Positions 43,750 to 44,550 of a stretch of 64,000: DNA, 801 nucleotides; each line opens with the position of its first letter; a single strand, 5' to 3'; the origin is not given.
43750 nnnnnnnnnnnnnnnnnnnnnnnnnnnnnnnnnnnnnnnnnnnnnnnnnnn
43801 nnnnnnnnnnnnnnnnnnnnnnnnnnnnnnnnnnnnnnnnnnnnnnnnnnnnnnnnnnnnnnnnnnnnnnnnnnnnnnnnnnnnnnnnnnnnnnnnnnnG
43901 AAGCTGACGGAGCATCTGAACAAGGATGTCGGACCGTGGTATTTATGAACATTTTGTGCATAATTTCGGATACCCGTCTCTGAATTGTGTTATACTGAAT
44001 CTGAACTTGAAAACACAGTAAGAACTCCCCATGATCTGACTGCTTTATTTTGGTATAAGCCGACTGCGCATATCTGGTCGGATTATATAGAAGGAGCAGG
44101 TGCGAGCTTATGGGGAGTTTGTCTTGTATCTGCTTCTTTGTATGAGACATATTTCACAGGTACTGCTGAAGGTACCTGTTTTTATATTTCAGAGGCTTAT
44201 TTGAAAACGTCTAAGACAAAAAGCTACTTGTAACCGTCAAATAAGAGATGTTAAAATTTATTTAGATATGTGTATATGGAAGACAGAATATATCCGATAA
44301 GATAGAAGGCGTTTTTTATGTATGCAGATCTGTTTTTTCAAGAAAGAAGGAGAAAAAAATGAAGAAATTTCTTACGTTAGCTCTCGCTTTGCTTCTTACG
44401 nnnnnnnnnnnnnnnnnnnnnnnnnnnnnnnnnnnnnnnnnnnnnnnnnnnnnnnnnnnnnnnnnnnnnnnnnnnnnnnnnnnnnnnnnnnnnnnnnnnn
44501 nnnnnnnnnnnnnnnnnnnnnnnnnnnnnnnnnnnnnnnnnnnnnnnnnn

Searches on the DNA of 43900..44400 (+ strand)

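Call 4: search_rna_families(source=window, start=43900, end=44400, threshold=evalue, max_evalue=10, show_alignments=3)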
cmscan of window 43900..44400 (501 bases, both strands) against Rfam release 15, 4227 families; matches with E-value up to 10: 9.
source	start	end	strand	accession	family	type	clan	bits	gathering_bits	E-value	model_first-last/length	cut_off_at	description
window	44105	44198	+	RF00271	SNORD60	Gene; snRNA; snoRNA; CD-box;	CL00066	21.9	42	0.1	1-83/83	no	Small nucleolar RNA SNORD60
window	44295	44367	-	RF02059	STnc50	Gene; sRNA;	-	20.7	55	0.57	1-84/84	no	Salmonella enterica sRNA STnc40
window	44295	44391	-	RF01212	sn2524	Gene; snRNA; snoRNA; CD-box;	-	18.1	44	3.8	1-109/109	no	Small nucleolar RNA sn2524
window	44277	44373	+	RF00336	snoJ26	Gene; snRNA; snoRNA; CD-box;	-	17.5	50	3.1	1-147/147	no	Small nucleolar RNA J26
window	44216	44343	+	RF01437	S_pombe_snR10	Gene; snRNA; snoRNA; HACA-box;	CL00031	17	50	8.9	1-167/167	no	small nucleolar RNA snR10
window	44019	44122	+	RF04340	Plastid-psbJ-4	Cis-reg;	CL00152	16.5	55.2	4.6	1-65/65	no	Plastid-psbJ-4 3UTR RNA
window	43993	44075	+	RF03099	RAGATH-23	Gene; sRNA;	-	14.1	92.6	6.5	1-99/99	no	RAGATH-23 RNA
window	44087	44142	+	RF00809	mir-241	Gene; miRNA;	-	14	63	4.7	1-74/74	no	mir-241 microRNA precursor family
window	44104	44187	-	RF02474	GlsR5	Gene; snRNA; snoRNA; CD-box;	-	10.8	100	7.8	1-89/89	no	Small nucleolar RNA GlsR5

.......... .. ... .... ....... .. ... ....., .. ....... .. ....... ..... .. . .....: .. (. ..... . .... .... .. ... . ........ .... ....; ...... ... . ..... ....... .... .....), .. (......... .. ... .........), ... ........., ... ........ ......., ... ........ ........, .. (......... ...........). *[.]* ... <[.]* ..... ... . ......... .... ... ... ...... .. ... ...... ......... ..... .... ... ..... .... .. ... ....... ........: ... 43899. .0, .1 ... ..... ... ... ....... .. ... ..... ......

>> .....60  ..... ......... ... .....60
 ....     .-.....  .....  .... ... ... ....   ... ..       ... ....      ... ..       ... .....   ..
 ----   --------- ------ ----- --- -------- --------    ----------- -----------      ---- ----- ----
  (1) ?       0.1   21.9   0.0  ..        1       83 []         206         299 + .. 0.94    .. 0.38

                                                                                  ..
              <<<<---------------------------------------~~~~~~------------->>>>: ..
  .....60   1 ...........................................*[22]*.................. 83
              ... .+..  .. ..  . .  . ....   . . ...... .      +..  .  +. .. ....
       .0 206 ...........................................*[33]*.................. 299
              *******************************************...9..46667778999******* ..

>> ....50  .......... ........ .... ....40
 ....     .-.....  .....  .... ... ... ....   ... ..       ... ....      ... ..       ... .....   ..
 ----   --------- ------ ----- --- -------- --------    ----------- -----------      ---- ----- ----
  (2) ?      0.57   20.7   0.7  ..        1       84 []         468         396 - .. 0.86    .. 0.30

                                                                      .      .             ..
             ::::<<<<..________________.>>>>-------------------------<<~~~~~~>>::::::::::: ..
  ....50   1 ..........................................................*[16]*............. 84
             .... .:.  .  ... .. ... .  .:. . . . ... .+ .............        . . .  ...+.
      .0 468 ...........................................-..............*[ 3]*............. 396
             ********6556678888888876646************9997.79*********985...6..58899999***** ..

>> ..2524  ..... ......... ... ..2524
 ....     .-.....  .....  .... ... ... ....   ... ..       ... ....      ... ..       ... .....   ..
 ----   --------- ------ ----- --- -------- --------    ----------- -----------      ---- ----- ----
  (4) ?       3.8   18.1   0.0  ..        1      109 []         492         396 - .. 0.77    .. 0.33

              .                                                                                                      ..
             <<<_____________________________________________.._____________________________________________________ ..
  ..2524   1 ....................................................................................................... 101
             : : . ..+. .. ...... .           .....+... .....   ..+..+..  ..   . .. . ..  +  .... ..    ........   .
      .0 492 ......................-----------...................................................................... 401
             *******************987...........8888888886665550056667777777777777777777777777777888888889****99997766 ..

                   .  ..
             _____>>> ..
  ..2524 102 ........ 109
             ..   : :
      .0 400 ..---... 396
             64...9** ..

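Call 37: search_dna_similar(query=window:43949-44215:+, collection=phages, mode=distant, max_evalue=0.01)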
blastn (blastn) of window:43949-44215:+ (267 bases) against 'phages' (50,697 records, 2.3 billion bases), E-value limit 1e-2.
No match.

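Call 38: search_dna_similar(query=window:43949-44215:+, collection=plasmids, mode=distant, max_evalue=0.01)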
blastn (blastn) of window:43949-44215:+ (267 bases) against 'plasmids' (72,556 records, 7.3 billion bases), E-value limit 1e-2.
No match.
